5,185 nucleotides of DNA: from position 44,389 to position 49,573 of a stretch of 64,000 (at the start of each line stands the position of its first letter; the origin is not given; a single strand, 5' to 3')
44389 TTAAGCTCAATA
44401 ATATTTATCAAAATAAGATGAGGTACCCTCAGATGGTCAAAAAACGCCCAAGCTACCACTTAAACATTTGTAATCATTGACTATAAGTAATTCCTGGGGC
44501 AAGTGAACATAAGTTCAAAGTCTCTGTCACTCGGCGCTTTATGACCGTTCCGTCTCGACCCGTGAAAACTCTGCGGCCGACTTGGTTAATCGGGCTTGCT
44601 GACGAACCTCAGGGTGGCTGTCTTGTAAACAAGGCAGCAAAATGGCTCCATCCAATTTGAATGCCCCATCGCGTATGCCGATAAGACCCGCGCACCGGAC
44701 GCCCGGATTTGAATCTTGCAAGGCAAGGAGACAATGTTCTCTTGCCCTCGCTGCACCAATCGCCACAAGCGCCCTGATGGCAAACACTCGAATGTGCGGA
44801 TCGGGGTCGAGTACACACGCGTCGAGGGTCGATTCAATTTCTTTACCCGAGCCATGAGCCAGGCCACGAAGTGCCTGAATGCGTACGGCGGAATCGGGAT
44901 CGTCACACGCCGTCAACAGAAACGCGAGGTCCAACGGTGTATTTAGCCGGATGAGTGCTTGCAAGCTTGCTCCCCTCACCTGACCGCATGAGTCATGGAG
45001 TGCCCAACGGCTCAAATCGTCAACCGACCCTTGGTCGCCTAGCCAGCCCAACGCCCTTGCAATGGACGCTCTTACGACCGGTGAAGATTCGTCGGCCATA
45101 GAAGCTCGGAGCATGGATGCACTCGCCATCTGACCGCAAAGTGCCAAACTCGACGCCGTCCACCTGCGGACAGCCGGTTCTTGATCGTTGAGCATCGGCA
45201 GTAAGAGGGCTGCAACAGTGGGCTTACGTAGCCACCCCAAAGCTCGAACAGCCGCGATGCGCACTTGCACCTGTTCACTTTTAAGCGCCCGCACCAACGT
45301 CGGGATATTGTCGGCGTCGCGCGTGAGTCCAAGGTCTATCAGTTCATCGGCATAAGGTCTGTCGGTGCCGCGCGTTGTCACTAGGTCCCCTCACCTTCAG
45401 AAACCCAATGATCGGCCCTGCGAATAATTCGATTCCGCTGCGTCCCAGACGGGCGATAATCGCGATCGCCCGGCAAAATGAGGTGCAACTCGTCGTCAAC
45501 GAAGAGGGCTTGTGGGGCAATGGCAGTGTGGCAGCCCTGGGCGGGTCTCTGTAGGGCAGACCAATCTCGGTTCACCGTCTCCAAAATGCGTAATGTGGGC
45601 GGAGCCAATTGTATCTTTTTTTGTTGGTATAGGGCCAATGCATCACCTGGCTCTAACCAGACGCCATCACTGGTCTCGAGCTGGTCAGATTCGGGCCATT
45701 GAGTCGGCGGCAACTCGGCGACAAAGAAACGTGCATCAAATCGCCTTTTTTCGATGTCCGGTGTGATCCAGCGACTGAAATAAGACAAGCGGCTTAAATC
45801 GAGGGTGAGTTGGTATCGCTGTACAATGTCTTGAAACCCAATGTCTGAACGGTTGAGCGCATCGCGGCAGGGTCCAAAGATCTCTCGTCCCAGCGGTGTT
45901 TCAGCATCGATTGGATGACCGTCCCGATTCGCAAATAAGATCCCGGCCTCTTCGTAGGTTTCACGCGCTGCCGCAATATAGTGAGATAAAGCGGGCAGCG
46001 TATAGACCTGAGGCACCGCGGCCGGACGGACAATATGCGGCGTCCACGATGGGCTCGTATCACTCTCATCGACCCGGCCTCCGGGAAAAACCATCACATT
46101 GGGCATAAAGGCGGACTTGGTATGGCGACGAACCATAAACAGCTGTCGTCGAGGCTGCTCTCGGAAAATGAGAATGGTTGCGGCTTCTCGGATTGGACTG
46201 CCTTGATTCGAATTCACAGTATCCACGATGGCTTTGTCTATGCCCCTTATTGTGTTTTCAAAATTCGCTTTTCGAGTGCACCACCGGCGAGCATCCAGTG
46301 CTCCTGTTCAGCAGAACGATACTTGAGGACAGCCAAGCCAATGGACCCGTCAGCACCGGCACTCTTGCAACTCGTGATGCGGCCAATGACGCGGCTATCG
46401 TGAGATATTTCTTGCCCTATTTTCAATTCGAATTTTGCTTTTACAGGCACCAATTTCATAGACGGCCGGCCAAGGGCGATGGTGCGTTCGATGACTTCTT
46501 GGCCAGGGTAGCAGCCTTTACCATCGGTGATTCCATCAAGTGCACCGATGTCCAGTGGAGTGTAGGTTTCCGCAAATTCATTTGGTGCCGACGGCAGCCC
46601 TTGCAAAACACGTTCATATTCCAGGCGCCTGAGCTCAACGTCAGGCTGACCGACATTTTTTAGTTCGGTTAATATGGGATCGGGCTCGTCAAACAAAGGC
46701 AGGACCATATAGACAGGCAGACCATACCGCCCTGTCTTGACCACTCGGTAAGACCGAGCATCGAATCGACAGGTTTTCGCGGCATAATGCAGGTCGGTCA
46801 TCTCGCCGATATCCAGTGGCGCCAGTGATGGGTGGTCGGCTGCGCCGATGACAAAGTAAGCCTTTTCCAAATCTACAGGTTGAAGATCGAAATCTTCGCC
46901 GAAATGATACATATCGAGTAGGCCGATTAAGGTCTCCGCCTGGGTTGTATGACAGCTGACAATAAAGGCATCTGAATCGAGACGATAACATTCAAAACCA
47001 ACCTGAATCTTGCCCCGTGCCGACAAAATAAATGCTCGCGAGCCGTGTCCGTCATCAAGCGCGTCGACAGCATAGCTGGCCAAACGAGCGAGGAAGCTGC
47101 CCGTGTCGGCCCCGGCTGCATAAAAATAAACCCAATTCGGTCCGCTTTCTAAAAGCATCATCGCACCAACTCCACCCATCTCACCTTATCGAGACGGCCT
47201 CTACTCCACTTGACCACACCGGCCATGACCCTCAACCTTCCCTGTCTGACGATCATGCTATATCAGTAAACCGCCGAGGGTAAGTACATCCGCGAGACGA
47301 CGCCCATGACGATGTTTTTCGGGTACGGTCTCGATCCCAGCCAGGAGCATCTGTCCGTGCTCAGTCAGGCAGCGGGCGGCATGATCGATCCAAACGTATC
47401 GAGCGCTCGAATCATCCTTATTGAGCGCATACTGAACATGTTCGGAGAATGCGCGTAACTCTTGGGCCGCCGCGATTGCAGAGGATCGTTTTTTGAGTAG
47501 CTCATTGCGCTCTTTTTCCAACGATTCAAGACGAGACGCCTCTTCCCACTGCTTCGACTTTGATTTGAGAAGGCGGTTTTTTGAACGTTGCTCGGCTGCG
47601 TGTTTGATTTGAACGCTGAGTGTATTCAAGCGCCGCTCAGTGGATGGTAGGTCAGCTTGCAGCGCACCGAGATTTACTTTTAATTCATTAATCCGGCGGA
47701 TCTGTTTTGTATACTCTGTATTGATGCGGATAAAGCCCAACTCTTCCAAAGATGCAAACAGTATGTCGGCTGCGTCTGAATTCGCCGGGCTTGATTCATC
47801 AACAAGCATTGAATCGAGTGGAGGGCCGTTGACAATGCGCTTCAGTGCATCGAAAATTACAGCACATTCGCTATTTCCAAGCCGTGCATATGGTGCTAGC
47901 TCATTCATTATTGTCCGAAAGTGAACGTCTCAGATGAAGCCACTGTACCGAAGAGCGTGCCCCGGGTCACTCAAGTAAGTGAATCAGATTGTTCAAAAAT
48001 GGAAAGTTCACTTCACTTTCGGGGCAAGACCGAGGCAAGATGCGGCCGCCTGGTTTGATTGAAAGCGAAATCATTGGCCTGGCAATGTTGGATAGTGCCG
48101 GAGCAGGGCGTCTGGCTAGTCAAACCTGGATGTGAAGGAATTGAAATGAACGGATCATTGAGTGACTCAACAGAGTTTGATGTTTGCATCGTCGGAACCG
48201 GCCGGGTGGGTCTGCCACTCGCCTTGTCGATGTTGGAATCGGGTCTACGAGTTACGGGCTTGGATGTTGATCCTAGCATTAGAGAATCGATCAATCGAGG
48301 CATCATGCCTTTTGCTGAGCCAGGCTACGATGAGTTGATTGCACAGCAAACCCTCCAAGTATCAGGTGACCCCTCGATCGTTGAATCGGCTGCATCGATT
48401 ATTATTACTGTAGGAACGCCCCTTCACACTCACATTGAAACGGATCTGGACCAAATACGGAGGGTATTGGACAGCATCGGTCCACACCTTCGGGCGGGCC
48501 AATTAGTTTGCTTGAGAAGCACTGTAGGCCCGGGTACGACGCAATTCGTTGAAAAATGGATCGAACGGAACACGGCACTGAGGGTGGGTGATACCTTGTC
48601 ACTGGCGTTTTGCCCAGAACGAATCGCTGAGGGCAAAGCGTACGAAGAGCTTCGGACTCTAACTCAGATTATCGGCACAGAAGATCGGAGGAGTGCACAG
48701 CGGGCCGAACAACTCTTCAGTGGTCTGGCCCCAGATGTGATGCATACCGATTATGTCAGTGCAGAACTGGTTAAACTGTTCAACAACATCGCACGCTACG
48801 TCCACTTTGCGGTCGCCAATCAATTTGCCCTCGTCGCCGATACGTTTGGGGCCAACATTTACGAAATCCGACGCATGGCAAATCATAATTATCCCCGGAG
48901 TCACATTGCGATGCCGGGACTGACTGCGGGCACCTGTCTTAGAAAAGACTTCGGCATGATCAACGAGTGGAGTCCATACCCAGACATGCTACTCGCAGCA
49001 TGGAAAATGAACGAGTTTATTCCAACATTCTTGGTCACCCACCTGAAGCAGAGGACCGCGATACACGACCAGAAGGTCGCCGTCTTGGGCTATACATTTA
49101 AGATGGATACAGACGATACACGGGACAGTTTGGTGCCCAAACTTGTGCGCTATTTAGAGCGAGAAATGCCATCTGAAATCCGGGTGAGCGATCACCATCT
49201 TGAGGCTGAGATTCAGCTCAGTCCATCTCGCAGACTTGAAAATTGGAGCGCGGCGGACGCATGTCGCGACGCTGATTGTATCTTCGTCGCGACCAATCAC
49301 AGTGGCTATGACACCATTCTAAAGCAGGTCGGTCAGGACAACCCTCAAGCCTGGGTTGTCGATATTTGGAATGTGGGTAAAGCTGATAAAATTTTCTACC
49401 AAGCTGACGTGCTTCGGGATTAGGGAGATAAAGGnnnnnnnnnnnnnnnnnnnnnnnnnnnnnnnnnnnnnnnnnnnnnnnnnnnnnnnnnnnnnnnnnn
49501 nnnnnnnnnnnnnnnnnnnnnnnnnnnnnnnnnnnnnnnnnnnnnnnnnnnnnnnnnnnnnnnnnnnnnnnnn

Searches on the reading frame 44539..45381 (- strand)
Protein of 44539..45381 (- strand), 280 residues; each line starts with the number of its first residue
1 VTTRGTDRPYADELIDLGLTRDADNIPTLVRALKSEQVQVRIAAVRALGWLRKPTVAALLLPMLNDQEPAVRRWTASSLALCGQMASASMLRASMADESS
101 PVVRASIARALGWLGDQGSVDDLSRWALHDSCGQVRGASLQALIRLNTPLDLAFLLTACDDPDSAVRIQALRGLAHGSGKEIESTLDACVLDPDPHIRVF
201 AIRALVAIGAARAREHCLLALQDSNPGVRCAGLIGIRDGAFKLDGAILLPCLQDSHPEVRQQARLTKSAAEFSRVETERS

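Call 11: search_protein_families(library=pfam, proteins=[window:44539-45381:-], max_evalue=0.001)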
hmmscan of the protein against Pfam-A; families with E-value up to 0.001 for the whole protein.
window:44539-45381:- (280 aa): 7 families
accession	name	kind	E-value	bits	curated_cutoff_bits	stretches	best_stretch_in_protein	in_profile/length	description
PF13646.12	HEAT_2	-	2.8e-35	120.9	27.7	3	59-143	3-87/88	HEAT repeats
PF02985.28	HEAT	-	2.8e-24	83.3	23.5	0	59-80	4-25/31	HEAT repeat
PF13513.12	HEAT_EZ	-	1.2e-10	42.1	27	0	24-49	28-53/55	HEAT-like repeat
PF03130.22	HEAT_PBS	-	8.9e-08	32.4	20.9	0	40-66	1-27/27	PBS lyase HEAT-like repeat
PF12717.13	Cnd1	-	5.9e-06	26.9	26.4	0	40-80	2-46/162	non-SMC mitotic condensation complex subunit 1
PF21581.3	SCD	-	8.5e-06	26.4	27.5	0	126-148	37-59/75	Stromalin conservative domain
PF00514.29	Arm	-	0.00047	20.5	20.6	0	22-49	10-37/41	Armadillo/beta-catenin-like repeat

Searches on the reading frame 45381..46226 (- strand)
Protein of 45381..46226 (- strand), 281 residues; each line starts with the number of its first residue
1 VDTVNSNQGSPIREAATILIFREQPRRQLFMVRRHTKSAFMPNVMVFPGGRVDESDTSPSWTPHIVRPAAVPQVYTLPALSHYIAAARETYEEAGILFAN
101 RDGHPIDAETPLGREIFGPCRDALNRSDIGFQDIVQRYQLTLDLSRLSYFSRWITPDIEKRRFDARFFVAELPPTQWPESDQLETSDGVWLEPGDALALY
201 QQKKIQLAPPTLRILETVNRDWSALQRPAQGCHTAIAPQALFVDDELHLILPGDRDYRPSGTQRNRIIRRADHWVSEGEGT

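Call 11: search_protein_families(library=pfam, proteins=[window:45381-46226:-], max_evalue=0.001)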
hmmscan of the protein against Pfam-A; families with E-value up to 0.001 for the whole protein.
window:45381-46226:- (281 aa): 1 family
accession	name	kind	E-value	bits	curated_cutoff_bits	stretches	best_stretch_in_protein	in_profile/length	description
PF00293.34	NUDIX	-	2.9e-07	31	21.1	0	13-58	3-43/134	NUDIX domain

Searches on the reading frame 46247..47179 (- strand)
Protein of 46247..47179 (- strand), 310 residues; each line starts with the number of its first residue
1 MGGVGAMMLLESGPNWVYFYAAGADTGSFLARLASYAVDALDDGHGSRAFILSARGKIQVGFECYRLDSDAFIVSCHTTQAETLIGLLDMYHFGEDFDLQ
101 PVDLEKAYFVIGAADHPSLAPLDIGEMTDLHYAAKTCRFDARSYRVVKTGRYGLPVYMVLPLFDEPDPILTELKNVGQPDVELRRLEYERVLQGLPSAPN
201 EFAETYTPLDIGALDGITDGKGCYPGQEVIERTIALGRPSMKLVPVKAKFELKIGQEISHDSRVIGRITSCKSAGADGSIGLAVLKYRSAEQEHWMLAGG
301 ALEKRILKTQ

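Call 11: search_protein_families(library=pfam, proteins=[window:46247-47179:-], max_evalue=0.001)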
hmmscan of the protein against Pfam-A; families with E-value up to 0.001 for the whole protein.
window:46247-47179:- (310 aa): 1 family
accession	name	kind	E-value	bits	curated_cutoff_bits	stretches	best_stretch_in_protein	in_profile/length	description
PF01571.26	GCV_T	-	2.7e-05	24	25.6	1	21-212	53-251/255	Aminomethyltransferase folate-binding domain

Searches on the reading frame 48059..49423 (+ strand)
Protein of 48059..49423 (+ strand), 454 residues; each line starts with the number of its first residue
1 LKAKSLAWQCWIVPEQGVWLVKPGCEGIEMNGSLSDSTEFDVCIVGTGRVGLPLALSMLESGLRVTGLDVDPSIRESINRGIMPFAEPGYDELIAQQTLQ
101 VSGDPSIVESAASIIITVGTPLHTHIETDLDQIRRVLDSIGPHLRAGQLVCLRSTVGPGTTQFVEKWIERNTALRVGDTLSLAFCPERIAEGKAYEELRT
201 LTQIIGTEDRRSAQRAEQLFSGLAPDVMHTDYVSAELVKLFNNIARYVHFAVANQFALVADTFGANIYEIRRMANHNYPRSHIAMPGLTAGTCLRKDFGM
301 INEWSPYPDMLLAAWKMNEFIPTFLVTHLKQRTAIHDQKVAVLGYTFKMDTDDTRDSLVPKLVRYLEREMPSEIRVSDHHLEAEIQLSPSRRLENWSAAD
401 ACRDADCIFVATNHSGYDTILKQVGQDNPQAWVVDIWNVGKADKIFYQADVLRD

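Call 54: search_protein_families(library=pfam, proteins=[window:48059-49423:+], max_evalue=0.0001)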
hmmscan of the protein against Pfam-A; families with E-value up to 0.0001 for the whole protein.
window:48059-49423:+ (454 aa): 4 families
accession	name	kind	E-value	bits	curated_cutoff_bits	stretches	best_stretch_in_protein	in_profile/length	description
PF03721.20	UDPG_MGDP_dh_N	-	5.4e-35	121.1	27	1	42-218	3-186/187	UDP-glucose/GDP-mannose dehydrogenase family, NAD binding domain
PF03720.21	UDPG_MGDP_dh_C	-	7e-15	55.7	30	1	341-439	1-100/103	UDP-glucose/GDP-mannose dehydrogenase family, UDP binding domain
PF00984.24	UDPG_MGDP_dh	-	5.7e-11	42.8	25.4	1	234-303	2-73/94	UDP-glucose/GDP-mannose dehydrogenase family, central domain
PF03807.23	F420_oxidored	-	4.7e-06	27.5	21.6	0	371-438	23-93/94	NADP oxidoreductase coenzyme F420-dependent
